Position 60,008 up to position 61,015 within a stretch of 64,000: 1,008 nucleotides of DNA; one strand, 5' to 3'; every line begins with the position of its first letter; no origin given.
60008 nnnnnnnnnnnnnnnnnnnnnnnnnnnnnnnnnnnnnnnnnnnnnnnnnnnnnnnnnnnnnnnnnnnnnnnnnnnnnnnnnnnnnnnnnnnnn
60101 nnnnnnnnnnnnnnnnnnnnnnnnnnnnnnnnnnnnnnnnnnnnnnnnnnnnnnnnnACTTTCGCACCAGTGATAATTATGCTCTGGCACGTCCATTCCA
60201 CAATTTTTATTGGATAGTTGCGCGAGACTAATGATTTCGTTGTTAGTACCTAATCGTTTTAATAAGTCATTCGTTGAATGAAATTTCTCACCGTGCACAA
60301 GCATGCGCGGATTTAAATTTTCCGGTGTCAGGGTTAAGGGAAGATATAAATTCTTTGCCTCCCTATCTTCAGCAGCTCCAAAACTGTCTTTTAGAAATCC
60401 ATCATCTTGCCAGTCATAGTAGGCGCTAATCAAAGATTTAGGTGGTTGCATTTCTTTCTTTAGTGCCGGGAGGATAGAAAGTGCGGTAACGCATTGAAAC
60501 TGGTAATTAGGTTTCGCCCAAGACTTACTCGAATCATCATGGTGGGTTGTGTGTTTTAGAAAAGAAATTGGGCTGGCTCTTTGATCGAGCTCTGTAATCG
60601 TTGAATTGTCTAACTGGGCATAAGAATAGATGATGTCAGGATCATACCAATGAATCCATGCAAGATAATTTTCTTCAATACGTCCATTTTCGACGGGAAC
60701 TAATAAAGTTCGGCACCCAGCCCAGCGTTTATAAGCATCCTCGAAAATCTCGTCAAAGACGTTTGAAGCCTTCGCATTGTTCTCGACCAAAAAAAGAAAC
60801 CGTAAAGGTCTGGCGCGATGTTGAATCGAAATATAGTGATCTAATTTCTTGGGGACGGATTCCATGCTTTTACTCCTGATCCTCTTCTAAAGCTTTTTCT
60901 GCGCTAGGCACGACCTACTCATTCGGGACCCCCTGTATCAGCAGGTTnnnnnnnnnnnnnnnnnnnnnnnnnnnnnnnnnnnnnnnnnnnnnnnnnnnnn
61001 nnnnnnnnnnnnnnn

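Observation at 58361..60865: AT-rich orphan 834-aa protein with zinc ribbon plus PD-(D/E)xK-like C-terminus, wedged between an RM-like module and defence-gene debris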

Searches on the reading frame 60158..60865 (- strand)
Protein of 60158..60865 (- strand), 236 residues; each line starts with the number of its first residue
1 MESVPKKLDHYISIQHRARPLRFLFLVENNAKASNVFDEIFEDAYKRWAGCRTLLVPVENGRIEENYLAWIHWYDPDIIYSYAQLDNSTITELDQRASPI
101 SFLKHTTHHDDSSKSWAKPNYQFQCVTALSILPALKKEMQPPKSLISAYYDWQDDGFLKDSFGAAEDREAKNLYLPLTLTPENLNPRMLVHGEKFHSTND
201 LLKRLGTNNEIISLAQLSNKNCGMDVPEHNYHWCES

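Call 103: search_solved_structures(query=A5, max_evalue=10, show_alignments=2)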
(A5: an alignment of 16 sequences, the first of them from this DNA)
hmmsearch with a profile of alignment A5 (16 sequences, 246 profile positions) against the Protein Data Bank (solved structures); distinct sequences matched with E-value up to 10: 2.
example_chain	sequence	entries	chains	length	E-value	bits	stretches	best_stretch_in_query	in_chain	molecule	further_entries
1fxk_B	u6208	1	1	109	0.72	12.6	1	120-211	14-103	PREFOLDIN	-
1fxk_A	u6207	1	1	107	0.99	12.2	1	119-210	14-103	PREFOLDIN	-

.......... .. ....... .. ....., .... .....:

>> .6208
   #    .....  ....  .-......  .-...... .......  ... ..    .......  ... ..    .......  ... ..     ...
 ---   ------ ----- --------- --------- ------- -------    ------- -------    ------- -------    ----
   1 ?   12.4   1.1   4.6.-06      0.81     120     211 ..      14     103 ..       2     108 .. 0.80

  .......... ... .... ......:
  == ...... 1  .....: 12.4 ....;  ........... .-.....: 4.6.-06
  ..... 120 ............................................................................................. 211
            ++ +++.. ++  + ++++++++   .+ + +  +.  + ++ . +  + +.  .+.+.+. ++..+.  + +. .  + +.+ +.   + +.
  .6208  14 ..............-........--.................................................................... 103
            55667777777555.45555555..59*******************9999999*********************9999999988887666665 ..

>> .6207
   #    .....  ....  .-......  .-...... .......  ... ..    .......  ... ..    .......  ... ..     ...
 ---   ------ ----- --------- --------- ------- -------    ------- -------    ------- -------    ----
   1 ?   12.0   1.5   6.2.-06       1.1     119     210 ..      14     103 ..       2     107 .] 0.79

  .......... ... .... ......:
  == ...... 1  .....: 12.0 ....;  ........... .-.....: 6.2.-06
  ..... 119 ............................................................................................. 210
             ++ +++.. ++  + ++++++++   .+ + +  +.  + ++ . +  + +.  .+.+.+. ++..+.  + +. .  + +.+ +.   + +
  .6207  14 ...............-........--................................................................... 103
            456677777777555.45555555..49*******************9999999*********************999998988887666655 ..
